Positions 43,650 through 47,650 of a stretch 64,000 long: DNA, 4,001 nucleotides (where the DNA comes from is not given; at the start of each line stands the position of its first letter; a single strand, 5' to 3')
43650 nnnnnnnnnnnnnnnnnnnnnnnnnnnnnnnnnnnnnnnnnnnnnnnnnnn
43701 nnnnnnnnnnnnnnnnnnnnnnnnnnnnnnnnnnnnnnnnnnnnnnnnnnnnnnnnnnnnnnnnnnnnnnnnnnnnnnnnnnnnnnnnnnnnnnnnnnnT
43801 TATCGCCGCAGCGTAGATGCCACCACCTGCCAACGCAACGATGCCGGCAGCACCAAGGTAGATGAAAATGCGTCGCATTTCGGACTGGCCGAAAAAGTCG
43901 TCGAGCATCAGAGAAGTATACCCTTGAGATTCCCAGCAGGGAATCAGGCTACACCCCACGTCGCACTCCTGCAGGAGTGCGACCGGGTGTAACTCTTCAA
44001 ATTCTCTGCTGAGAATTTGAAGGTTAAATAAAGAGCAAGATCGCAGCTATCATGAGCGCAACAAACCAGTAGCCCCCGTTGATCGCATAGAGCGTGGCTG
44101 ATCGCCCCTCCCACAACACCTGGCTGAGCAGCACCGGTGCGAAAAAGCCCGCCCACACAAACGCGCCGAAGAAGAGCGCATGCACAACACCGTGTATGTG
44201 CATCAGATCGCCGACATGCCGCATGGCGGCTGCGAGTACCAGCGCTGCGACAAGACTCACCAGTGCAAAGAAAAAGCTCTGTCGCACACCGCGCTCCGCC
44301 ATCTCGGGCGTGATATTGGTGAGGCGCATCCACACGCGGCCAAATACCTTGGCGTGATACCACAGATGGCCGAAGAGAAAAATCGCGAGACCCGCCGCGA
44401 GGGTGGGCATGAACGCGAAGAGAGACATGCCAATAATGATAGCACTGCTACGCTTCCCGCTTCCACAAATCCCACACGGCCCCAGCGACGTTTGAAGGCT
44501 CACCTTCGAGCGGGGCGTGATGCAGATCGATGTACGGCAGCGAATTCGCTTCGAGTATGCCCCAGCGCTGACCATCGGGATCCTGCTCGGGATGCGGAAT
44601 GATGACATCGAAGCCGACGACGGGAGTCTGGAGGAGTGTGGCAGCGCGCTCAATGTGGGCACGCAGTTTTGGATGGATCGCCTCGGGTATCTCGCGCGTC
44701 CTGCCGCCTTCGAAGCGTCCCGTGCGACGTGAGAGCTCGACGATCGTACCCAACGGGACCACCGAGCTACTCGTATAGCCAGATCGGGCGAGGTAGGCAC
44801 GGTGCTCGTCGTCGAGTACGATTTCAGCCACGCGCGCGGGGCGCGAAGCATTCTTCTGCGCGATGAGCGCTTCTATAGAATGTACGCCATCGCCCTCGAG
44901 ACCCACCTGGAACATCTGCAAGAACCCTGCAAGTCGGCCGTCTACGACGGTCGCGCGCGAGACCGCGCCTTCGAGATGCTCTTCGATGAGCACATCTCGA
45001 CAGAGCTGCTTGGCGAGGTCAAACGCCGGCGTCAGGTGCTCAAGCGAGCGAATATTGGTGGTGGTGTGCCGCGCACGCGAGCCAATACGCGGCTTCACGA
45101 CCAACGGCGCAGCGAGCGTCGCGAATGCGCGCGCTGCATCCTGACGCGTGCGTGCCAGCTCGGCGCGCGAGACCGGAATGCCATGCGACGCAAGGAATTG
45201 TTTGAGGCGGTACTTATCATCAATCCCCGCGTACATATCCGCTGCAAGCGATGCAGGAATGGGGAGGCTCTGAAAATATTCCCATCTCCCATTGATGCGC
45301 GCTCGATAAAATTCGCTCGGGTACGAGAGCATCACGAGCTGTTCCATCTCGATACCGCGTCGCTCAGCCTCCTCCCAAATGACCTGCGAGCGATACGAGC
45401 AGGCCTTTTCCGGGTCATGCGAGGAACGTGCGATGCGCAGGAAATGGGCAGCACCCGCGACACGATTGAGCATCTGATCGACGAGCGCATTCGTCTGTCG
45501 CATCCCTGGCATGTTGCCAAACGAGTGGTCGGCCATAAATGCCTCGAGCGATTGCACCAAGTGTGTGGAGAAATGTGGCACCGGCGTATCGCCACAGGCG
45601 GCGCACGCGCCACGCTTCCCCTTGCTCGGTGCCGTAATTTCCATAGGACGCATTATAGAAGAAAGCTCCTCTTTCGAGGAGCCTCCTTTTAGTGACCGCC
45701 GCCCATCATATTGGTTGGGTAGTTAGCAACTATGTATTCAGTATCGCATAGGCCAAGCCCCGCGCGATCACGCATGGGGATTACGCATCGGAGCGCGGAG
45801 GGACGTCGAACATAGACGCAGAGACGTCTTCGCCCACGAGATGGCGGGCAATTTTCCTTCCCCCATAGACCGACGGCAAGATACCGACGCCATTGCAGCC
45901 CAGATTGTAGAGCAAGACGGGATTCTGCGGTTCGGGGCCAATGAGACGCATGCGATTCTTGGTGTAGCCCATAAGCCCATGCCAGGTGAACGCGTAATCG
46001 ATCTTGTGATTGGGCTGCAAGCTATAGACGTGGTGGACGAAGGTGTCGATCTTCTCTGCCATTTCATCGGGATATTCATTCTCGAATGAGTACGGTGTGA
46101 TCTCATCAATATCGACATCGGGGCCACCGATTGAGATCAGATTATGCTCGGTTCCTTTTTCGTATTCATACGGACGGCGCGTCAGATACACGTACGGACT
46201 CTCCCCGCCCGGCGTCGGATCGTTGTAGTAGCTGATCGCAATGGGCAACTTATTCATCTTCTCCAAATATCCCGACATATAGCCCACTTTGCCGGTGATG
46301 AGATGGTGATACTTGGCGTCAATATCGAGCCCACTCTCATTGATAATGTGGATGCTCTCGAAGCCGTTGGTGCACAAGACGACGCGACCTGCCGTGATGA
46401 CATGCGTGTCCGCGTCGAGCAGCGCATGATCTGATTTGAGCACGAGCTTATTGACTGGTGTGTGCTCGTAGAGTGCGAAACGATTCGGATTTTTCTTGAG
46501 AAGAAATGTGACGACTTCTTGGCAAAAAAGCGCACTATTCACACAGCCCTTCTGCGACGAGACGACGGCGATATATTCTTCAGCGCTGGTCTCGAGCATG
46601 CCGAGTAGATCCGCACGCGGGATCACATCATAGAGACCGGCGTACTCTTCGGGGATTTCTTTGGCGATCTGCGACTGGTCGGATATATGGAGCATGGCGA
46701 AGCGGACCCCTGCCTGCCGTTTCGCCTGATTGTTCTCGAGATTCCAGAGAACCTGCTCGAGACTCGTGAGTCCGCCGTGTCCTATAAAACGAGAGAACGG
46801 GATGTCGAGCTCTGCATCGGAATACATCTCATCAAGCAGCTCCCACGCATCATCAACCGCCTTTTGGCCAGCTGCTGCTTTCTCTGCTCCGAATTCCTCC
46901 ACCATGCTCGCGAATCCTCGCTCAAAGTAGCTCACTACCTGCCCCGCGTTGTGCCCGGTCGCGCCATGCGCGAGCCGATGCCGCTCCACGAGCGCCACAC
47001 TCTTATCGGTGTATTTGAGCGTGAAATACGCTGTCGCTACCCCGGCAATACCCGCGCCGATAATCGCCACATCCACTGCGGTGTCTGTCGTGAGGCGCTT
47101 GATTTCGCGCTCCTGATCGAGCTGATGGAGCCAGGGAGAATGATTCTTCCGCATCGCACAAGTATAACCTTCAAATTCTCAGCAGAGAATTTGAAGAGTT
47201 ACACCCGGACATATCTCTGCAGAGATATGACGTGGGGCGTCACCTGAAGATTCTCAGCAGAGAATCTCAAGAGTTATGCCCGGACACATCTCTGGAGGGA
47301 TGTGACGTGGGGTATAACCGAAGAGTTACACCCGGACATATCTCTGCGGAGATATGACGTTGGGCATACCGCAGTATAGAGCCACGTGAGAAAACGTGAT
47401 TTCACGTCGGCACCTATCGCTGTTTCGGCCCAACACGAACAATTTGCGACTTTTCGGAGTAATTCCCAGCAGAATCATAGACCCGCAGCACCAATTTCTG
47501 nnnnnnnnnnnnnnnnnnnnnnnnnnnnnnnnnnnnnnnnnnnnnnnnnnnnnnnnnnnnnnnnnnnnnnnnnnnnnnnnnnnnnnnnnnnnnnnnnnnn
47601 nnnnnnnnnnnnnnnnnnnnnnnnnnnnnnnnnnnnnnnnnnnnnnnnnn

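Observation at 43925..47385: Family of composite palindromic repeat elements with compensatory substitutions, flanking a 3-gene islet in inverted orientation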

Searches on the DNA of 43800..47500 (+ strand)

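Call 8: search_rna_families(source=window, start=43800, end=47500, threshold=evalue, max_evalue=10)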
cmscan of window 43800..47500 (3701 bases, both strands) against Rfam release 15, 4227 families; matches with E-value up to 10: 1.
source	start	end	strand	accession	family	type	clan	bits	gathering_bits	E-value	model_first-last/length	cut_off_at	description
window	44194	44292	+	RF01173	snoU105B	Gene; snRNA; snoRNA; CD-box;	CL00075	17.9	49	3.1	1-80/80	no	Small nucleolar RNA U105B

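Call 47: build_rna_model(alignment_id=A1, structure=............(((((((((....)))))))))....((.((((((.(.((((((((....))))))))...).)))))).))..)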
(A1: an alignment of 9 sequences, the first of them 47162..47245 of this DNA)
Model R1 built from alignment A1 (9 sequences, 86 columns); structure: as given.
model positions 84; base pairs 26; branch points 1; effective number of sequences 1.65; information 0.677 bits per position. Calibrated on 0.2 Mb of random sequence (short: E-values are rough).
structure used (alignment columns):
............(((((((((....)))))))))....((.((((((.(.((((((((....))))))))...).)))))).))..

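Call 48: search_with_rna_model(model_id=R1, sources=[window, L001, L002, L003, L004, L005, L006, L007, L008, L009, L010], max_evalue=10)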
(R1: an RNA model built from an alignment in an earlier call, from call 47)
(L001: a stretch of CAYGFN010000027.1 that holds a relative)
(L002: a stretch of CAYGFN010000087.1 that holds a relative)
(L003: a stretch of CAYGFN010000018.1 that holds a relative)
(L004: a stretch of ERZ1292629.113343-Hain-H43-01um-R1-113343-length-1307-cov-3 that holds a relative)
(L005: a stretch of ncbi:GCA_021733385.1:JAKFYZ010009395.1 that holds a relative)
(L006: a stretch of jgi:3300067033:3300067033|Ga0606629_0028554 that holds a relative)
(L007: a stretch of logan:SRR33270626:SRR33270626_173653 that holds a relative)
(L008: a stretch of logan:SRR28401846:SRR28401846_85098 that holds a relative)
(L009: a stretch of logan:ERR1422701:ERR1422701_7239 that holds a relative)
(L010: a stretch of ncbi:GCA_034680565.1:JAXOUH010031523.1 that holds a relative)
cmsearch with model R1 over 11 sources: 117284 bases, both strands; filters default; matches with E-value up to 10: 17.
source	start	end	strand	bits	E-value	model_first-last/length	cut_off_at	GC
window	47162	47245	+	104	1.6e-26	1-84/84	no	0.45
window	43946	44029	-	103.6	2.1e-26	1-84/84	no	0.5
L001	278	361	+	100.8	1.3e-25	1-84/84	no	0.55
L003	6972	7055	+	98.6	5.1e-25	1-84/84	no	0.44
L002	777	860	-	97.5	1e-24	1-84/84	no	0.51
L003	2647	2730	+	95.6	3.4e-24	1-84/84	no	0.45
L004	743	825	+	88.5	3.1e-22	1-84/84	no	0.49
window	43916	43995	+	50.2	1.3e-11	1-84/84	no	0.59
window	47196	47279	-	46.4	1.4e-10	1-84/84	no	0.49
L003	2681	2764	-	45.9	2e-10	1-84/84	no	0.46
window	47312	47372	+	44.3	5.6e-10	1-84/84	no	0.51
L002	818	879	+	21.9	0.00087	1-84/84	no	0.34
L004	701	785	-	20.6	0.002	1-84/84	no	0.36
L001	312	393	-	17.8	0.012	1-84/84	no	0.65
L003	7006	7081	-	17.1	0.018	1-84/84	no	0.51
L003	6982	7003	-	11.1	0.84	11-32/84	no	0.36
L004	787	862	-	8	6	1-84/84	no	0.5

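Call 49: search_with_rna_model(model_id=R1, source=window, filters=off, max_evalue=10)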
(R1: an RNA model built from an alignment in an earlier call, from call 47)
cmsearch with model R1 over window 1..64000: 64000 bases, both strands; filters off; matches with E-value up to 10: 14.
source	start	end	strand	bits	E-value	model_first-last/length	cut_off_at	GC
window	47162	47245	+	104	9.1e-27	1-84/84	no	0.45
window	43946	44029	-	103.6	1.2e-26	1-84/84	no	0.5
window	47247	47319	+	80.7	2.5e-20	11-83/84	no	0.49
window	43916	43995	+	50.2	7.1e-12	1-84/84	no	0.59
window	47196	47279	-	46.4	7.7e-11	1-84/84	no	0.49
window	47321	47370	+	40.8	2.7e-09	33-82/84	no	0.5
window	47138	47195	-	15.6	0.026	9-84/84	no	0.38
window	47323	47402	-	14.6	0.049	1-84/84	no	0.49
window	43998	44019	+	14.1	0.065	11-32/84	no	0.36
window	47283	47304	-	10.9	0.52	49-70/84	no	0.55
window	43928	43945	-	8.9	1.8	13-30/84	no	0.56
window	44971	45024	-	7.3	5.2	1-84/84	no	0.54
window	44773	44851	+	6.8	6.9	1-84/84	no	0.65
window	49257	49301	+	6.7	7.5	1-84/84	no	0.53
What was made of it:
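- Checked: A covariance model built from 9 units finds no further copy in the 64-kb window, even with filters off (call 49).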

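Call 70: search_with_rna_model(model_id=R1, sources=[L011, L012, L013, L014, L015], max_evalue=1)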
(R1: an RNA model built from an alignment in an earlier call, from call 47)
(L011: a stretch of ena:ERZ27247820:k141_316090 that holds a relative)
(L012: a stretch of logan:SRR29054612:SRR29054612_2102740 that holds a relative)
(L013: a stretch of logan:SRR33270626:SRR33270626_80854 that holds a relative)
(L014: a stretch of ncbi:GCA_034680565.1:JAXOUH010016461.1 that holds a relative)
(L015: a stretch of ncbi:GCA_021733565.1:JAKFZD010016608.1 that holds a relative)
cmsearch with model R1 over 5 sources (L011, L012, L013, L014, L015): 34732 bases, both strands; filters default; matches with E-value up to 1: 8.
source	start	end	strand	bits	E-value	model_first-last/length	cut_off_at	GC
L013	11004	11087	-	89.6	4.8e-23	1-84/84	no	0.51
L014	2873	2954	-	85.3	7.5e-22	1-84/84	no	0.49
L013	849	931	-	77.5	1.1e-19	1-84/84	no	0.47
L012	1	28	-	29.4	2.1e-06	1-28/84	3'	0.36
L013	889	960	+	18.7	0.0019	1-84/84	no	0.39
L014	2875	2920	+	15.8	0.012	37-82/84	no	0.59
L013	11045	11088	+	12.9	0.077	1-84/84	no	0.34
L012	1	52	+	10.1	0.48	15-84/84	5'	0.38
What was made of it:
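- It found none in L005-L011 or L015 (calls 48, 70).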

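Call 84: search_with_rna_model(model_id=R1, sources=[L016, L017], max_evalue=1)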
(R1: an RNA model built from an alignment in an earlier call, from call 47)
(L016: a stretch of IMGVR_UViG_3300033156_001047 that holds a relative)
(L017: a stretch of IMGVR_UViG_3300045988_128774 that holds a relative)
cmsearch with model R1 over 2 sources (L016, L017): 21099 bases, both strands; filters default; matches with E-value up to 1: 2.
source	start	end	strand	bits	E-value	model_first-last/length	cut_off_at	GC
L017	3097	3175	-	13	0.045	1-84/84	no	0.39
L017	3146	3163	+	11.5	0.12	13-30/84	no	0.39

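Call 98: search_dna_similar(query=window:47155-47385:+, collection=ecoli_genomes, mode=distant, max_evalue=0.01, max_rows=5)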
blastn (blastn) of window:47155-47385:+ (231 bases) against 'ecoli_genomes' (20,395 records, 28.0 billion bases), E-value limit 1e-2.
No match.

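Call 99: search_dna_similar(query=window:47155-47385:+, collection=plasmids, mode=distant, max_evalue=0.01, max_rows=5)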
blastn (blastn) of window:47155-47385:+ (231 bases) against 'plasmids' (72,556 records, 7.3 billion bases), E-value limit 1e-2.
No match.

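Call 100: search_dna_similar(query=window:47155-47385:+, collection=phages, mode=distant, max_evalue=0.01, max_rows=5)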
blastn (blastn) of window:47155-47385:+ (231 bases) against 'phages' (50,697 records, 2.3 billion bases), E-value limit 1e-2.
No match.
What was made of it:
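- Tried and rejected: blastn of the right array against E. coli genomes (REP/BIME/ERIC hosts), PLSDB plasmids and phages gave no match (calls 98-100).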
